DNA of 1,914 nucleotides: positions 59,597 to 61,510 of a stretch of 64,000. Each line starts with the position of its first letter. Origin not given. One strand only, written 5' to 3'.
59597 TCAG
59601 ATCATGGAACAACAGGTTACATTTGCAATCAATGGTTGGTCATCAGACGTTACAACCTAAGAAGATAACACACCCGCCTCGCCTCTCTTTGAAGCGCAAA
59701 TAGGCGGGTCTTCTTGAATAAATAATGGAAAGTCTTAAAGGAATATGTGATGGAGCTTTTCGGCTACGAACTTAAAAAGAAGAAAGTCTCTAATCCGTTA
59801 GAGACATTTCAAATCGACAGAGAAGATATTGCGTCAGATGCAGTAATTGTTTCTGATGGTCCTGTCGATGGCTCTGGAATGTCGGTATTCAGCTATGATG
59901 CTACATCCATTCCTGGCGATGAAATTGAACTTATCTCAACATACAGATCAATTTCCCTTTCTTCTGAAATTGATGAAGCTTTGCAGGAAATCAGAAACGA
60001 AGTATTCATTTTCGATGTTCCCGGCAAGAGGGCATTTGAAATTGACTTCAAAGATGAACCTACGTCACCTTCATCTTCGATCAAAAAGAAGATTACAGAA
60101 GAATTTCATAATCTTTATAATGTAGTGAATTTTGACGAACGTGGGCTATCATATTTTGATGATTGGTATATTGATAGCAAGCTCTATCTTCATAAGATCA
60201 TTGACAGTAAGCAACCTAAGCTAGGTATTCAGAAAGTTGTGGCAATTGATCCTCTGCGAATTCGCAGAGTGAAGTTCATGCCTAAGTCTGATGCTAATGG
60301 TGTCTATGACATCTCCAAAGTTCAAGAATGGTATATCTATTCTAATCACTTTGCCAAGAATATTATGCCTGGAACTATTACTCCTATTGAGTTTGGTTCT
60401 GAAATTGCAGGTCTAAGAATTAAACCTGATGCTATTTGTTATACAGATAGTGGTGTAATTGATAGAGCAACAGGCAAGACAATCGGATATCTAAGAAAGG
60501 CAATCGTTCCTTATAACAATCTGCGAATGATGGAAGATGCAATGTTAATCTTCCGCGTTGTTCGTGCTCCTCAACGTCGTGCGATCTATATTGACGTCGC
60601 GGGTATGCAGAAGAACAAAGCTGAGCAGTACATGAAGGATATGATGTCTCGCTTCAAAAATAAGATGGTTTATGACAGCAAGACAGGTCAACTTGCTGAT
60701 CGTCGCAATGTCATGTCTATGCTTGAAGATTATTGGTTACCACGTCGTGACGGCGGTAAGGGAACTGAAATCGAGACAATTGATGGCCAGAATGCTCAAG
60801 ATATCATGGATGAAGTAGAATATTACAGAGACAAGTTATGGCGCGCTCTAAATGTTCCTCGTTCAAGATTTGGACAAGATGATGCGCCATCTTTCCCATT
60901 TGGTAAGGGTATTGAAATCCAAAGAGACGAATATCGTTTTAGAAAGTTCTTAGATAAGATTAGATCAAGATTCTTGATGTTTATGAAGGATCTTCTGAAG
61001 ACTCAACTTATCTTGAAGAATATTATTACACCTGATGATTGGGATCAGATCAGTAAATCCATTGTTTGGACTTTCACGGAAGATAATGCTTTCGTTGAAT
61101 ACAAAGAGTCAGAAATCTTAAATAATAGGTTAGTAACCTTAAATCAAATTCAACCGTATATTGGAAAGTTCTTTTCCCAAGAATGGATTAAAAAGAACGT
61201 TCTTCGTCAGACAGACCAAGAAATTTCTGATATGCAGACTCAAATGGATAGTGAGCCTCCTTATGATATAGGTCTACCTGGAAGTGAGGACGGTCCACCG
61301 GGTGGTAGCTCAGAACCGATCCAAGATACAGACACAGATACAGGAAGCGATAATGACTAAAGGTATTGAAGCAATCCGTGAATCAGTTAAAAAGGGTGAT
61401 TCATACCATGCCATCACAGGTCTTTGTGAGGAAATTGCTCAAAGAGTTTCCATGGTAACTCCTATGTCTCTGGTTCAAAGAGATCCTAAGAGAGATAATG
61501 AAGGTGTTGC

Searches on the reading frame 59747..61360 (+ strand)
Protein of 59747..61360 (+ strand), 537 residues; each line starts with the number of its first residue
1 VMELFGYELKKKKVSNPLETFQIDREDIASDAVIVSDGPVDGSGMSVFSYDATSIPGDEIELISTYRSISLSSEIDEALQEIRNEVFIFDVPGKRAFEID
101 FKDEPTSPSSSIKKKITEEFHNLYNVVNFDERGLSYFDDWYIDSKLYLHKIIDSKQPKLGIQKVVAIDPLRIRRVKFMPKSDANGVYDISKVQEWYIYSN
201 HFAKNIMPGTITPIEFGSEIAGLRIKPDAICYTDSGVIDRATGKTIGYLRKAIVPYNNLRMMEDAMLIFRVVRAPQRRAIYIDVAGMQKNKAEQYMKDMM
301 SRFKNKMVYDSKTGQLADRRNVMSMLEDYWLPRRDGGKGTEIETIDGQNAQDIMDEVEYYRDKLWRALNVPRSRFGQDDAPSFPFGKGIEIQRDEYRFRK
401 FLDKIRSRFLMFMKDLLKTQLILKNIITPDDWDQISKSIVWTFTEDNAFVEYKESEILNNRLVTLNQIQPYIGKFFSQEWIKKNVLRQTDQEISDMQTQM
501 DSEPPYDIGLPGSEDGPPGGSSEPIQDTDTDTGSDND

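Call 7: search_protein_families(library=phrogs, proteins=[window:59747-61360:+], max_evalue=0.01)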
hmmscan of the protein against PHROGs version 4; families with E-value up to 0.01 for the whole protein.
window:59747-61360:+ (537 aa): 1 family
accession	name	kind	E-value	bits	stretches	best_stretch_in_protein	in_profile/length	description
phrog_213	-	head and packaging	2e-163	545.8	1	1-507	2-501/528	portal protein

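Call 9: search_dna_similar(query=window:59747-61360:+, collection=phages, mode=protein, max_rows=15)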
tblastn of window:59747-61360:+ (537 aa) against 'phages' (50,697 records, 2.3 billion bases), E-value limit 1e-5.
Records with a match: 2569; places in all: 2571; records where one place covers at least 80% of the query: 2404.
Best place of each record, by identity: <60% 2569.
By first word of the organism name: Escherichia 667; Synechococcus 382; Klebsiella 330; Salmonella 202; Vibrio 134; Shigella 89; Aeromonas 80; Acinetobacter 71; Cyanophage 62; Enterobacter 58; and 59 more.
By host as written in the record: - 464; Escherichia coli 278; Klebsiella pneumoniae 114; Synechococcus 107; Synechococcus sp. 41; Escherichia coli O157:H7 38; Salmonella enterica 29; Synechococcus sp. WH7803 28; and 569 more.
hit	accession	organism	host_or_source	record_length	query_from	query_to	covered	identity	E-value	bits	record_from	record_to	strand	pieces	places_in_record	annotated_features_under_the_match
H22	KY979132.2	Acidovorax phage ACP17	Acidovorax citrulli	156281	2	503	93%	58.7%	0e+0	590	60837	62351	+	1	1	hypothetical protein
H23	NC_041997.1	Acidovorax phage ACP17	Acidovorax citrulli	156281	2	503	93%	58.7%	0e+0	590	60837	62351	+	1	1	portal protein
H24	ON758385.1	Xanthomonas phage BUDD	Xanthomonas sp.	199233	1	503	94%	56.3%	1e-173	549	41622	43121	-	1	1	portal head vertex protein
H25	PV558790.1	Variovorax phage V45v66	Variovorax sp. SCN45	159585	2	503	93%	55.5%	1e-177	560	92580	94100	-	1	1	record has no annotation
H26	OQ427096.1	Xanthomonas phage X1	Xanthomonas campestris pv. campestris ...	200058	1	503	94%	55.2%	5e-179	565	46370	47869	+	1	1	portal head vertex protein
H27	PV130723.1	Stenotrophomonas phage Yut2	Stenotrophomonas maltophilia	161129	4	505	93%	53.5%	3e-170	539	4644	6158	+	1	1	portal protein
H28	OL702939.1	Stenotrophomonas maltophilia phage vB_SmaM_Ps15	Stenotrophomonas maltophilia AP143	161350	4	505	93%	53.5%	3e-170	539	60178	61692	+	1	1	portal head vertex protein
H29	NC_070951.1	Stenotrophomonas maltophilia phage vB_SmaM_Ps15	Stenotrophomonas maltophilia AP143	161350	4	505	93%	53.5%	3e-170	539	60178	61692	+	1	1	portal protein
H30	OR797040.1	Stenotrophomonas phage vB_SmaM_Bhz51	Stenotrophomonas maltophilia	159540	4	505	93%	53.3%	3e-170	540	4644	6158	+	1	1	putative portal protein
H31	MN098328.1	Stenotrophomonas phage Mendera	Stenotrophomonas maltophilia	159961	4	505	93%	53.3%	3e-170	540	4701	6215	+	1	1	portal protein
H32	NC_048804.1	Stenotrophomonas phage Mendera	Stenotrophomonas maltophilia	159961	4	505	93%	53.3%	3e-170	540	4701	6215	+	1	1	portal protein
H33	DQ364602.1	Stenotrophomonas phage Smp14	-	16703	4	505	93%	53.3%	3e-170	539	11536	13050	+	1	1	gp20: GP20-portal vertex protein of head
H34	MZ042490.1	Stenotrophomonas phage BUCT608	Stenotrophomonas maltophilia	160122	4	505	93%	53.3%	3e-170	539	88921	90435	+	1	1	portal vertex protein of head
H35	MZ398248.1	Stenotrophomonas phage BUCT608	Stenotrophomonas maltophilia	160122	4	505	93%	53.3%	3e-170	539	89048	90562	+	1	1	capsid vertex protein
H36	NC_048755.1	Stenotrophomonas phage YB07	Stenotrophomonas maltophilia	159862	4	505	93%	53.3%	5e-170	539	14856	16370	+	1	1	portal vertex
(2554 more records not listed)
